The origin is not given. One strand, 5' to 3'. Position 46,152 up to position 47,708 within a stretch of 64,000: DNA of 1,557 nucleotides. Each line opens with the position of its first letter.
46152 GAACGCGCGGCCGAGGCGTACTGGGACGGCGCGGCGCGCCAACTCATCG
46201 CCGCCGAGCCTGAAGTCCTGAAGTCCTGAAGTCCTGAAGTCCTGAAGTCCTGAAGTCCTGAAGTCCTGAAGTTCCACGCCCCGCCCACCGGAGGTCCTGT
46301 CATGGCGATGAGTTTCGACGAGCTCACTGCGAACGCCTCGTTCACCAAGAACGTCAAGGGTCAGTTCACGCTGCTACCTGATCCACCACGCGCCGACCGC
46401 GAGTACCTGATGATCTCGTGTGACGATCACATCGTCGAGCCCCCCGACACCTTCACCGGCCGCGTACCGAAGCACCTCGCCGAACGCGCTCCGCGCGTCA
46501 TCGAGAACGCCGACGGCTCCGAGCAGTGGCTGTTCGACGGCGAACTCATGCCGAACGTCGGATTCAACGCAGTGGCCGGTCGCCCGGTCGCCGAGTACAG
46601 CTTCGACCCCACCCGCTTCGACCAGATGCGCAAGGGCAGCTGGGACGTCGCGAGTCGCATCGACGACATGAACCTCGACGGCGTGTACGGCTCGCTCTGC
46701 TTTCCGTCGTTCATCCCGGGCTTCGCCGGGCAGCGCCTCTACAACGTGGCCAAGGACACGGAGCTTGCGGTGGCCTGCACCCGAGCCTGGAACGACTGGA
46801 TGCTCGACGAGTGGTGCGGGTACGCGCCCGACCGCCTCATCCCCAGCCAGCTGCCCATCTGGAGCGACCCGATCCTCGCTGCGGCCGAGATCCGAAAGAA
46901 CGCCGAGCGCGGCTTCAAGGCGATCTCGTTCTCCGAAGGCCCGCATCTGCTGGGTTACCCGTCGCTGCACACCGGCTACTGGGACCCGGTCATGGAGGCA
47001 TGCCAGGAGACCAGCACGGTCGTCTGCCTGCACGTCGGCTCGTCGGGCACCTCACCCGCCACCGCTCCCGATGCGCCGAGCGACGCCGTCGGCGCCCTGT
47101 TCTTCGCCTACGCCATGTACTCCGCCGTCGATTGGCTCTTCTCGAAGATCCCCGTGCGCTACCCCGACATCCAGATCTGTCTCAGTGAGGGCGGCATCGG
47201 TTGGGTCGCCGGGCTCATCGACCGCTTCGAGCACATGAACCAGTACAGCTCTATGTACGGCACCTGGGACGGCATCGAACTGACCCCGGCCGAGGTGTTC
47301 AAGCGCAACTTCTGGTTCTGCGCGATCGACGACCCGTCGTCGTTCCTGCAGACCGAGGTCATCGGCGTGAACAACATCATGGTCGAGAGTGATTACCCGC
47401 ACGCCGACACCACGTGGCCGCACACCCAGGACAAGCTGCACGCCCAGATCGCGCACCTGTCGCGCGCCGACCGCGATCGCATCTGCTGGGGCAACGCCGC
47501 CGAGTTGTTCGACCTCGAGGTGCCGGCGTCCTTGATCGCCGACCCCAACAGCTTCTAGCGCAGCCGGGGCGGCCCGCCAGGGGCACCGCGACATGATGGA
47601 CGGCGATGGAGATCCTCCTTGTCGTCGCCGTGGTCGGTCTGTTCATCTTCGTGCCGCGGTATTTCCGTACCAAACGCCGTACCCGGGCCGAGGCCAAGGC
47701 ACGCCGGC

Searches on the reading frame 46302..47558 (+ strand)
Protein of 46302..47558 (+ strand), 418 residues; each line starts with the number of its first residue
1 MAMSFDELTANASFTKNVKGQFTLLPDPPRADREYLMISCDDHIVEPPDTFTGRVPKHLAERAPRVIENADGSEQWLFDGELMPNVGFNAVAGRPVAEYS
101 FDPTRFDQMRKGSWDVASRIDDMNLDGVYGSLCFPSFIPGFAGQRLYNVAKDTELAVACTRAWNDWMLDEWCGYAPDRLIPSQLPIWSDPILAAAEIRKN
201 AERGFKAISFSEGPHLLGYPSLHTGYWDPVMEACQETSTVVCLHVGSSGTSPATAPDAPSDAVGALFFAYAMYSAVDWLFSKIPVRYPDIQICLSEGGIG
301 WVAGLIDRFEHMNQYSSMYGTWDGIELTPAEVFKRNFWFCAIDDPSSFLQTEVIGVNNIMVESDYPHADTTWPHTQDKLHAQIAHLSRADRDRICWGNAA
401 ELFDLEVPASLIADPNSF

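Call 6: search_protein_families(library=pfam, proteins=[window:46302-47558:+])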
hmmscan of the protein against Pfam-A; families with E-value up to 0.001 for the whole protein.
window:46302-47558:+ (418 aa): 1 family
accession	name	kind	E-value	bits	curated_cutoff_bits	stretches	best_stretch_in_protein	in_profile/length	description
PF04909.20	Amidohydro_2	-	5e-30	105.7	26.4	1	107-405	12-289/289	Amidohydrolase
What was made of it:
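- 46302..47558 (+): Amidohydro_2 (TIM-barrel metal-dependent hydrolase) gene, 418 aa. It is the downstream cistron whose distance from the upstream stop changes with repeat number. Pfam PF04909, E=5e-30 (call 6).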

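Call 8: find_encoding_contigs(protein=window:46302-47555:+, flank=3000, max_places=10)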
Protein window:46302-47555:+ (418 aa): 23 contigs read that carry it; 10 places shown.
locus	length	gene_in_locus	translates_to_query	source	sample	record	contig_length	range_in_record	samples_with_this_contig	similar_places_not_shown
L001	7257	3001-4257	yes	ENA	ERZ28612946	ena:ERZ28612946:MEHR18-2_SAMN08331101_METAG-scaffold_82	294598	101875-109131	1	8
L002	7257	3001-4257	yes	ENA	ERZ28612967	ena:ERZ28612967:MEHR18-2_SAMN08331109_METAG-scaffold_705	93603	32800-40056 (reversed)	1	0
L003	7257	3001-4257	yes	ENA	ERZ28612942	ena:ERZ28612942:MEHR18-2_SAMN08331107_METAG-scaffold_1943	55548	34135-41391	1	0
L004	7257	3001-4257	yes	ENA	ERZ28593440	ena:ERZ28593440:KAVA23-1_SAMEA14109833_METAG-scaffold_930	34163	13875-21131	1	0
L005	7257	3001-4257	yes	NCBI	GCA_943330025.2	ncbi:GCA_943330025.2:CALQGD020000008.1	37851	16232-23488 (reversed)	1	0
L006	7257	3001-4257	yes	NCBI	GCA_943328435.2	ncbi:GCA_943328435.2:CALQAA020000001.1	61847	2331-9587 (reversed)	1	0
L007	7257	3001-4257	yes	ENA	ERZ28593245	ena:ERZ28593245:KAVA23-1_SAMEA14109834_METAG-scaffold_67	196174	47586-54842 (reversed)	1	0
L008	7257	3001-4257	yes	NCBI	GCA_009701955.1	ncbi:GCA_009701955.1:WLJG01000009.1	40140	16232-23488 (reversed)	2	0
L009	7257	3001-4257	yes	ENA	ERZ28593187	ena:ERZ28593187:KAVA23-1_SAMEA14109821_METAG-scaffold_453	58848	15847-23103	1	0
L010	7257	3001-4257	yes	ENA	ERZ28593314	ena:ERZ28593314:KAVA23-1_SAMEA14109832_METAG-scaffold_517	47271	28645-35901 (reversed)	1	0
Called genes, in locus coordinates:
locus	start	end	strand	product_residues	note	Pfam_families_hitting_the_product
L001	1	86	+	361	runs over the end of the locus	PF26550:Tricorn_2nd (faint)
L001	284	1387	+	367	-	PF08240:ADH_N, PF00107:ADH_zinc_N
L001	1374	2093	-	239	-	PF01479:S4, PF00849:PseudoU_synth_2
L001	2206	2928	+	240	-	PF00596:Aldolase_II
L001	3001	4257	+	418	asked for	PF04909:Amidohydro_2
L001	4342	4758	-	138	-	-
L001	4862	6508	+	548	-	PF00501:AMP-binding, PF13193:AMP-binding_C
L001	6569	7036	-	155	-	-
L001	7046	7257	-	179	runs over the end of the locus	PF13577:SnoaL_4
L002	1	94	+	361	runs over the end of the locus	PF26550:Tricorn_2nd (faint)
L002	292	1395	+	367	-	PF08240:ADH_N, PF00107:ADH_zinc_N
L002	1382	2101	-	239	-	PF01479:S4, PF00849:PseudoU_synth_2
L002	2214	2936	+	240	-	PF00596:Aldolase_II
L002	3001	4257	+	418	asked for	PF04909:Amidohydro_2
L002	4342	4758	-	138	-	-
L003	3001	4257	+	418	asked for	PF04909:Amidohydro_2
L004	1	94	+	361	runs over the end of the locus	PF26550:Tricorn_2nd (faint)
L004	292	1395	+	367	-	PF08240:ADH_N, PF00107:ADH_zinc_N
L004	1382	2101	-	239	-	PF01479:S4, PF00849:PseudoU_synth_2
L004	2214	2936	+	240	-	PF00596:Aldolase_II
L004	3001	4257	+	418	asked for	PF04909:Amidohydro_2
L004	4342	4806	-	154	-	-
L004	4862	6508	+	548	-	PF00501:AMP-binding, PF13193:AMP-binding_C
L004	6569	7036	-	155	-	-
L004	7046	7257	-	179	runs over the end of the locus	PF13577:SnoaL_4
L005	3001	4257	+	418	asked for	PF04909:Amidohydro_2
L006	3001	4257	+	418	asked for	PF04909:Amidohydro_2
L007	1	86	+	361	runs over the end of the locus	PF26550:Tricorn_2nd (faint)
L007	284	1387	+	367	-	PF08240:ADH_N, PF00107:ADH_zinc_N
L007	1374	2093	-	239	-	PF01479:S4, PF00849:PseudoU_synth_2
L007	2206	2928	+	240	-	PF00596:Aldolase_II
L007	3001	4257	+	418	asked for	PF04909:Amidohydro_2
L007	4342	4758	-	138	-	-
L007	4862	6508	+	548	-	PF00501:AMP-binding, PF13193:AMP-binding_C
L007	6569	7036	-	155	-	-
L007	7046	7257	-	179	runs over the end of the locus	PF13577:SnoaL_4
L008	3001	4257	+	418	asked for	PF04909:Amidohydro_2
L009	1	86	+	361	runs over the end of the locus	PF26550:Tricorn_2nd (faint)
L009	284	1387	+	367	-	PF08240:ADH_N, PF00107:ADH_zinc_N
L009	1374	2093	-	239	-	PF01479:S4, PF00849:PseudoU_synth_2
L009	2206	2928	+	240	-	PF00596:Aldolase_II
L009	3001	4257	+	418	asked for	PF04909:Amidohydro_2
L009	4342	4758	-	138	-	-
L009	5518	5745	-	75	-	-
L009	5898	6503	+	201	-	PF13193:AMP-binding_C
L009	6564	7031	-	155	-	-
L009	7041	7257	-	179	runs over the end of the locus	PF13577:SnoaL_4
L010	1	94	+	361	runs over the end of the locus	PF26550:Tricorn_2nd (faint)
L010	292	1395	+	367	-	PF08240:ADH_N, PF00107:ADH_zinc_N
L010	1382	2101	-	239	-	PF01479:S4, PF00849:PseudoU_synth_2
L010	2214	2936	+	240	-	PF00596:Aldolase_II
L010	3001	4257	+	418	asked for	PF04909:Amidohydro_2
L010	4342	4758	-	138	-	-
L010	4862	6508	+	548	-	PF00501:AMP-binding, PF13193:AMP-binding_C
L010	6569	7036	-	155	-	-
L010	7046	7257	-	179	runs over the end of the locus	PF13577:SnoaL_4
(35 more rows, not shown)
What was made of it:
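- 46302..47558 (+): The exact protein is found on 23 or more contigs (call 8).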

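Call 9: find_homologous_proteins(query=window:46302-47555:+)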
Query window:46302-47555:+ (418 aa): 5525 proteins with E <= 0.001 among 8000 candidates; the best 120 are listed.
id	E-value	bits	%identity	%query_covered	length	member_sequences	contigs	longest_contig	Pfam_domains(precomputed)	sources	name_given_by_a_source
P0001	2.1e-294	994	100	100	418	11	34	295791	PF04909.21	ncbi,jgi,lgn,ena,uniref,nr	ncbi:MAG: amidohydrolase family protein [Actinobacteria bacterium]|uniref:Unannotated protein n=1 Ta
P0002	3.7e-250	848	84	100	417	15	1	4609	PF04909.21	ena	-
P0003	1.8e-249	846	83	100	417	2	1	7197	PF04909.21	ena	-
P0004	3.4e-248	842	84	100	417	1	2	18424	PF04909.21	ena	-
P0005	3.3e-247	839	83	100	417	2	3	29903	PF04909.21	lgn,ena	-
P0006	4.6e-242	822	80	100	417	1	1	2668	PF04909.21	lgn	-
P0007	4.4e-241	818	81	100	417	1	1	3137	PF04909.21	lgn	-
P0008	1.3e-239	814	81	100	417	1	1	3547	PF04909.21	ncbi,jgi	jgi:predicted TIM-barrel fold metal-dependent hydrolase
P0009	1.7e-239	813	80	100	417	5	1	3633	PF04909.21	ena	-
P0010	5.5e-237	805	80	100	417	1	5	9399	PF04909.21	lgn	-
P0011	2.6e-236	803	78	100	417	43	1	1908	PF04909.21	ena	-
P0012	2.8e-231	786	76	100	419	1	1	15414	PF04909.21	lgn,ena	-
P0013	1.1e-225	768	75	100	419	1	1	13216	PF04909.21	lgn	-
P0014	1.2e-213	728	71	100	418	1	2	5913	PF04909.21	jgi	jgi:predicted TIM-barrel fold metal-dependent hydrolase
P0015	2.5e-213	727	71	100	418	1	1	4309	PF04909.21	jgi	jgi:predicted TIM-barrel fold metal-dependent hydrolase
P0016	8.9e-213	725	71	100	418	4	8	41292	PF04909.21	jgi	jgi:predicted TIM-barrel fold metal-dependent hydrolase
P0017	2.3e-212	724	71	100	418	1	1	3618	PF04909.21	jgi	jgi:predicted TIM-barrel fold metal-dependent hydrolase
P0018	9.1e-212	722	70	100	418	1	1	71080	PF04909.21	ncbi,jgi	jgi:predicted TIM-barrel fold metal-dependent hydrolase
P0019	1.4e-211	721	69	100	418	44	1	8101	PF04909.21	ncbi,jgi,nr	ncbi:MAG: amidohydrolase [Actinobacteria bacterium]|nr:amidohydrolase [Actinomycetota bacterium]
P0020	5.3e-211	719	70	100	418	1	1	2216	PF04909.21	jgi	jgi:predicted TIM-barrel fold metal-dependent hydrolase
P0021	7.1e-211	719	70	100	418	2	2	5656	PF04909.21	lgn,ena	-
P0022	1.1e-210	718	70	100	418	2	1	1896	PF04909.21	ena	-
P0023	2.0e-210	717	71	98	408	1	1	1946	PF04909.21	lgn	-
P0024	5.6e-210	716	70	100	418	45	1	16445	PF04909.21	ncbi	-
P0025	1.5e-209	715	71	100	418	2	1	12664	PF04909.21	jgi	jgi:predicted TIM-barrel fold metal-dependent hydrolase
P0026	2.4e-209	714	71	100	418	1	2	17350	PF04909.21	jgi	jgi:predicted TIM-barrel fold metal-dependent hydrolase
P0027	8.1e-206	702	95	74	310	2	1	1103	PF04909.21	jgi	jgi:predicted TIM-barrel fold metal-dependent hydrolase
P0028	1.9e-205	701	68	100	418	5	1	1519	PF04909.21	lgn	-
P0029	2.1e-205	701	68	100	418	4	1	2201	PF04909.21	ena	-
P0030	2.9e-205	700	69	100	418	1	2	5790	PF04909.21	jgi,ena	jgi:predicted TIM-barrel fold metal-dependent hydrolase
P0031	3.8e-205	700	67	100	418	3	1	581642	PF04909.21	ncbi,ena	-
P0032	5.4e-205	700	68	100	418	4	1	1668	PF04909.21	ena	-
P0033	1.4e-204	698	67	100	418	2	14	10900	PF04909.21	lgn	-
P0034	1.5e-204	698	67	100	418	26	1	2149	PF04909.21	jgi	jgi:predicted TIM-barrel fold metal-dependent hydrolase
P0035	2.8e-204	697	67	100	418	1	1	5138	PF04909.21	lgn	-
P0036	6.2e-204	696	68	100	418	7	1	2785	PF04909.21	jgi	jgi:predicted TIM-barrel fold metal-dependent hydrolase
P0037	1.2e-203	695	67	100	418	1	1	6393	PF04909.21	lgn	-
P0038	5.1e-203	693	66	100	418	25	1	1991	PF04909.21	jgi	jgi:predicted TIM-barrel fold metal-dependent hydrolase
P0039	6.9e-203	693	68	100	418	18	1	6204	PF04909.21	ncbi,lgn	ncbi:MAG: amidohydrolase family protein [Actinomycetota bacterium]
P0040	8.7e-203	692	67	100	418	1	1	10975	PF04909.21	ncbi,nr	ncbi:MAG: amidohydrolase [Acidimicrobiales bacterium]|nr:amidohydrolase [Acidimicrobiales bacterium]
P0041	9.1e-203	692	67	100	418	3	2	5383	PF04909.21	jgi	jgi:predicted TIM-barrel fold metal-dependent hydrolase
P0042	1.1e-202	692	67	100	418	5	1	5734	PF04909.21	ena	-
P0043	2.9e-202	691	67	100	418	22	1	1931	PF04909.21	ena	-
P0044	5.1e-202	690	67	100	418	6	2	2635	PF04909.21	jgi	jgi:predicted TIM-barrel fold metal-dependent hydrolase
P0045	9.6e-202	689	67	100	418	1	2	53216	PF04909.21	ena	-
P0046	1.2e-201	688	78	84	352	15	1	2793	PF04909.21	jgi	jgi:predicted TIM-barrel fold metal-dependent hydrolase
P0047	1.8e-201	688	67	100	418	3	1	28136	PF04909.21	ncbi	-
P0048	1.9e-201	688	68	99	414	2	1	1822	PF04909.21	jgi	jgi:predicted TIM-barrel fold metal-dependent hydrolase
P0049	2.0e-201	688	65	100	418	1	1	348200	PF04909.21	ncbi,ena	-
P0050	3.2e-201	687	66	100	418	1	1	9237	PF04909.21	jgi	jgi:predicted TIM-barrel fold metal-dependent hydrolase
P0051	4.1e-201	687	66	100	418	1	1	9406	PF04909.21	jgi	jgi:predicted TIM-barrel fold metal-dependent hydrolase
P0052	5.4e-201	686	67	100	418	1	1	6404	PF04909.21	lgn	-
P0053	7.1e-201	686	66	100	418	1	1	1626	PF04909.21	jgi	jgi:predicted TIM-barrel fold metal-dependent hydrolase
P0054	8.6e-201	686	67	100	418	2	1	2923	PF04909.21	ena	-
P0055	8.8e-201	686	67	100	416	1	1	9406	PF04909.21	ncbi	ncbi:MAG: amidohydrolase family protein [Acidimicrobiia bacterium]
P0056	1.3e-200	685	65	100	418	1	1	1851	PF04909.21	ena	-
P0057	1.5e-200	685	65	100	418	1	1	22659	PF04909.21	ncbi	-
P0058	1.7e-200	685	66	100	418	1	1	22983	PF04909.21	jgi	jgi:predicted TIM-barrel fold metal-dependent hydrolase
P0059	1.9e-200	685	65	100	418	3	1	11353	PF04909.21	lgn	-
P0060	6.7e-200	683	64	100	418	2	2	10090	PF04909.21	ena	-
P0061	1.4e-199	682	65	100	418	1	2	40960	PF04909.21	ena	-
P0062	1.8e-199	681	65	100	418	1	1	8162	PF04909.21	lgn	-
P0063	2.5e-199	681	65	100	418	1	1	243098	PF04909.21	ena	-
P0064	2.5e-199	681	65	100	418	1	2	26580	PF04909.21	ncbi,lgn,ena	-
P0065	3.6e-199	680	65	100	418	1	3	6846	PF04909.21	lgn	-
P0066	5.6e-199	680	65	100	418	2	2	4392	PF04909.21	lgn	-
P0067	6.9e-199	679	66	100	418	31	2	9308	PF04909.21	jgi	jgi:predicted TIM-barrel fold metal-dependent hydrolase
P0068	8.8e-199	679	65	100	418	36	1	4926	PF04909.21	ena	-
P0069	1.0e-198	679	66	100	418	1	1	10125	PF04909.21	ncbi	-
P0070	1.7e-198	678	65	100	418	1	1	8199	PF04909.21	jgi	jgi:predicted TIM-barrel fold metal-dependent hydrolase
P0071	2.0e-198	678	65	100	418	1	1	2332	PF04909.21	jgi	jgi:predicted TIM-barrel fold metal-dependent hydrolase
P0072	3.2e-198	677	65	100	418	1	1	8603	PF04909.21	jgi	jgi:predicted TIM-barrel fold metal-dependent hydrolase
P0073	3.6e-198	677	65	100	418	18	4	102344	PF04909.21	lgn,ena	-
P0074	4.3e-198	677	65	98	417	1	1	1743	PF04909.21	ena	-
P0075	5.4e-198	676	65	100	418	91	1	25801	PF04909.21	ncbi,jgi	ncbi:MAG TPA: amidohydrolase family protein [Acidimicrobiia bacterium]|jgi:predicted TIM-barrel fold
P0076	5.7e-198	676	65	100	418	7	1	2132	PF04909.21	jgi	jgi:predicted TIM-barrel fold metal-dependent hydrolase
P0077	5.9e-198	676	65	100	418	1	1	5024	PF04909.21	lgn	-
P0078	6.3e-198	676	65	100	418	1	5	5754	PF04909.21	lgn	-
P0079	7.9e-198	676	65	100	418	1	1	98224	PF04909.21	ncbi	-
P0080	9.8e-198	676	65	100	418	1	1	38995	PF04909.21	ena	-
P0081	1.0e-197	676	65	100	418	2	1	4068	PF04909.21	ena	-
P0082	1.2e-197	675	66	100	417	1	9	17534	PF04909.21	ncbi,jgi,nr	ncbi:MAG: amidohydrolase [Acidimicrobiales bacterium]|jgi:predicted TIM-barrel fold metal-dependent 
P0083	1.4e-197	675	64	100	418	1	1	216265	PF04909.21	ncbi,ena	-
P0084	1.7e-197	675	65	100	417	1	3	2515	PF04909.21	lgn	-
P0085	1.8e-197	675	64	100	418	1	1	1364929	PF04909.21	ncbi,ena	-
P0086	2.0e-197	675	65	100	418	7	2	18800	PF04909.21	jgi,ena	-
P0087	2.2e-197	674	64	100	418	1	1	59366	PF04909.21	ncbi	ncbi:MAG: amidohydrolase family protein [Acidimicrobiales bacterium]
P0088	2.2e-197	674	65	100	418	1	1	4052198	PF04909.21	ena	-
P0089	2.6e-197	674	65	100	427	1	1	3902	PF04909.21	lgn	-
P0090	3.6e-197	674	64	100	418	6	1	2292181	PF04909.21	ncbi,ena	-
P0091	4.3e-197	673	66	100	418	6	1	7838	PF04909.21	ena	-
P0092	6.1e-197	673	66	100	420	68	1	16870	PF04909.21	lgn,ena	-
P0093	8.2e-197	673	64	100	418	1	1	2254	PF04909.21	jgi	jgi:predicted TIM-barrel fold metal-dependent hydrolase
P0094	1.2e-196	672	65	100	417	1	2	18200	PF04909.21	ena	-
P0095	1.2e-196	672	64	100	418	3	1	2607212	PF04909.21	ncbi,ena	-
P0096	1.3e-196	672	65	100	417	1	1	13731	PF04909.21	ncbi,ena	-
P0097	1.3e-196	672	64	100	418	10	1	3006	PF04909.21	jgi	jgi:predicted TIM-barrel fold metal-dependent hydrolase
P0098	2.5e-196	671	64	100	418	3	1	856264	PF04909.21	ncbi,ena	-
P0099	3.3e-196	671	65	100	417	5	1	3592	PF04909.21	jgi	jgi:predicted TIM-barrel fold metal-dependent hydrolase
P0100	3.4e-196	671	64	100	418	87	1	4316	PF04909.21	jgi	jgi:predicted TIM-barrel fold metal-dependent hydrolase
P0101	3.8e-196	670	64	100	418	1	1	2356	PF04909.21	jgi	jgi:predicted TIM-barrel fold metal-dependent hydrolase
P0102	5.4e-196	670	65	100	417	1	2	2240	PF04909.21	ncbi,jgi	jgi:predicted TIM-barrel fold metal-dependent hydrolase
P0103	1.1e-195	669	64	100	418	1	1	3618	PF04909.21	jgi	jgi:predicted TIM-barrel fold metal-dependent hydrolase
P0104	1.4e-195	669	65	100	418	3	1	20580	PF04909.21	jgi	-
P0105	1.7e-195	668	64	100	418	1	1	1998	PF04909.21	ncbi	-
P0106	2.4e-195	668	65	100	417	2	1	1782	PF04909.21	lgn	-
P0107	2.5e-195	668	64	100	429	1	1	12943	PF04909.21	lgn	-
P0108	2.7e-195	668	64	100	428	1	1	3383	PF04909.21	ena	-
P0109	3.3e-195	667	64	100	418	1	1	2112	PF04909.21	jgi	jgi:predicted TIM-barrel fold metal-dependent hydrolase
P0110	3.4e-195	667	65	100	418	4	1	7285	PF04909.21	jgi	jgi:predicted TIM-barrel fold metal-dependent hydrolase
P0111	1.9e-194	665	64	100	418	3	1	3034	PF04909.21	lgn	-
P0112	4.2e-194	664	64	100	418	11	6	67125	PF04909.21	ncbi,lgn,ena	-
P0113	7.8e-194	663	64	100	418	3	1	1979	PF04909.21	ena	-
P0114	1.2e-193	662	63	100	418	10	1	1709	PF04909.21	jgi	jgi:predicted TIM-barrel fold metal-dependent hydrolase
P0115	1.2e-193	662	63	100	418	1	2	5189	PF04909.21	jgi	jgi:predicted TIM-barrel fold metal-dependent hydrolase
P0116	1.8e-192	658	63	100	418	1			PF04909.21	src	-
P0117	2.8e-192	658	64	100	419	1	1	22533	PF04909.21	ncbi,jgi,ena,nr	ncbi:MAG: amidohydrolase [Acidimicrobiia bacterium]|nr:amidohydrolase [Acidimicrobiia bacterium]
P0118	5.1e-192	657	66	96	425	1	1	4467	PF04909.21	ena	-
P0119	7.9e-192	656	63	100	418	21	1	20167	PF04909.21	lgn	-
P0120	1.2e-191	656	64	100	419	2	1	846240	PF04909.21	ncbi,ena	-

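Call 12: find_encoding_contigs(protein=P0005, flank=3000, max_places=4)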
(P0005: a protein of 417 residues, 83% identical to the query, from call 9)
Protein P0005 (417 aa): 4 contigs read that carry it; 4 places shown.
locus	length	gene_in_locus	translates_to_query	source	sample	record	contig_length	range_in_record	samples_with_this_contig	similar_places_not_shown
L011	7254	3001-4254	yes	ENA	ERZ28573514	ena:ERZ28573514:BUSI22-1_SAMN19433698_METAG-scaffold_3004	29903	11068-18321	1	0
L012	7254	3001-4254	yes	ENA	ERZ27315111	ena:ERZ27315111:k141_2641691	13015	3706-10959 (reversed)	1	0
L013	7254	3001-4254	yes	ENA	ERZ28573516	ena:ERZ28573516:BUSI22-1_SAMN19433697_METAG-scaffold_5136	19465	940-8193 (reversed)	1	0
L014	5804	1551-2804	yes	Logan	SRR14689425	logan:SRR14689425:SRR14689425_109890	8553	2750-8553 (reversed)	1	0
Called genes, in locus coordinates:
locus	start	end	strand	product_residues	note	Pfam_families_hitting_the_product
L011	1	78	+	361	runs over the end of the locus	PF07676:PD40 (faint)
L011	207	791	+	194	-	-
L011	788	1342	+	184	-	-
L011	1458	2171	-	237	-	PF01479:S4, PF00849:PseudoU_synth_2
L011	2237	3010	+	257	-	PF00596:Aldolase_II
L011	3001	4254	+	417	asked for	PF04909:Amidohydro_2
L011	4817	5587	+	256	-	-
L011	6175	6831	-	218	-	-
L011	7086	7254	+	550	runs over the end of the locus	PF00501:AMP-binding, PF13193:AMP-binding_C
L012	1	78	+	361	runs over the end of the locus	PF07676:PD40 (faint)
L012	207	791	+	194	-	-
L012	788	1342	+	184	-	-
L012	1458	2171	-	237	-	PF01479:S4, PF00849:PseudoU_synth_2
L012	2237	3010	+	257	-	PF00596:Aldolase_II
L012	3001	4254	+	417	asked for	PF04909:Amidohydro_2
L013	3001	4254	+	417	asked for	PF04909:Amidohydro_2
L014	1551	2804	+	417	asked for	PF04909:Amidohydro_2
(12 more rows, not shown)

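Call 13: find_encoding_contigs(protein=P0004, flank=3000, max_places=4)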
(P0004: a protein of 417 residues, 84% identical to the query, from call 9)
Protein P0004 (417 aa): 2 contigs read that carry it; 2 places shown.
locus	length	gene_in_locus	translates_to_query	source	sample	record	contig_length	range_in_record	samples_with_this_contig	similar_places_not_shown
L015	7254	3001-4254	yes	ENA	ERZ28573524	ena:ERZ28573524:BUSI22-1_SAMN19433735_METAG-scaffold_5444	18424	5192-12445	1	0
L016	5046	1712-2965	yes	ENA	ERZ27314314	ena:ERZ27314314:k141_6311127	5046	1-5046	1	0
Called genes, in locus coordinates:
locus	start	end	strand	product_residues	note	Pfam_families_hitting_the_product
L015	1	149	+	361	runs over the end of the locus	PF26550:Tricorn_2nd (faint), PF07676:PD40 (faint)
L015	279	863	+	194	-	-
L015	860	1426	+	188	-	-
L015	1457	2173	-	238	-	PF01479:S4, PF00849:PseudoU_synth_2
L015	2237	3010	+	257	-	PF00596:Aldolase_II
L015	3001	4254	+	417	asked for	PF04909:Amidohydro_2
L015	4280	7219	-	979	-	PF00486:Trans_reg_C, PF03704:BTAD, PF13401:AAA_22 (weak)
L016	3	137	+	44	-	?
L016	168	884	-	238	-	PF01479:S4, PF00849:PseudoU_synth_2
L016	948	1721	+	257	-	PF00596:Aldolase_II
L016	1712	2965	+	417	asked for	PF04909:Amidohydro_2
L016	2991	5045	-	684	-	?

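Call 14: find_encoding_contigs(protein=P0012, flank=3000, max_places=4)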
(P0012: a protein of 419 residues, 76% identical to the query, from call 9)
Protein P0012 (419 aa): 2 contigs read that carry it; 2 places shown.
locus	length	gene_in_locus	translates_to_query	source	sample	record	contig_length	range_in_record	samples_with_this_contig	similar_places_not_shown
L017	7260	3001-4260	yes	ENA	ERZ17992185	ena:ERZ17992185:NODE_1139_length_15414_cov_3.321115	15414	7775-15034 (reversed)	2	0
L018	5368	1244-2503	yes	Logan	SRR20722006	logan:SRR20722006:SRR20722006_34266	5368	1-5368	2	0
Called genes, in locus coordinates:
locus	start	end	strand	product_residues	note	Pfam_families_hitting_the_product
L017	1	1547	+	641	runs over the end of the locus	?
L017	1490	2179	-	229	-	PF01479:S4, PF00849:PseudoU_synth_2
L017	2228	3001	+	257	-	PF00596:Aldolase_II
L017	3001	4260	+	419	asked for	PF04909:Amidohydro_2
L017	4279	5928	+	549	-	PF00501:AMP-binding, PF13193:AMP-binding_C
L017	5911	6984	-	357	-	PF00364:Biotin_lipoyl, PF02817:E3_binding, PF00198:2-oxoacid_dh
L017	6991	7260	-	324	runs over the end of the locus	PF02779:Transket_pyr, PF02780:Transketolase_C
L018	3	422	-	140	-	?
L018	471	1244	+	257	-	PF00596:Aldolase_II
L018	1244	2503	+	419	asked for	PF04909:Amidohydro_2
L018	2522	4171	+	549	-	PF00501:AMP-binding, PF13193:AMP-binding_C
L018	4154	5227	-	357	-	PF00364:Biotin_lipoyl, PF02817:E3_binding, PF00198:2-oxoacid_dh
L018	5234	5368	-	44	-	?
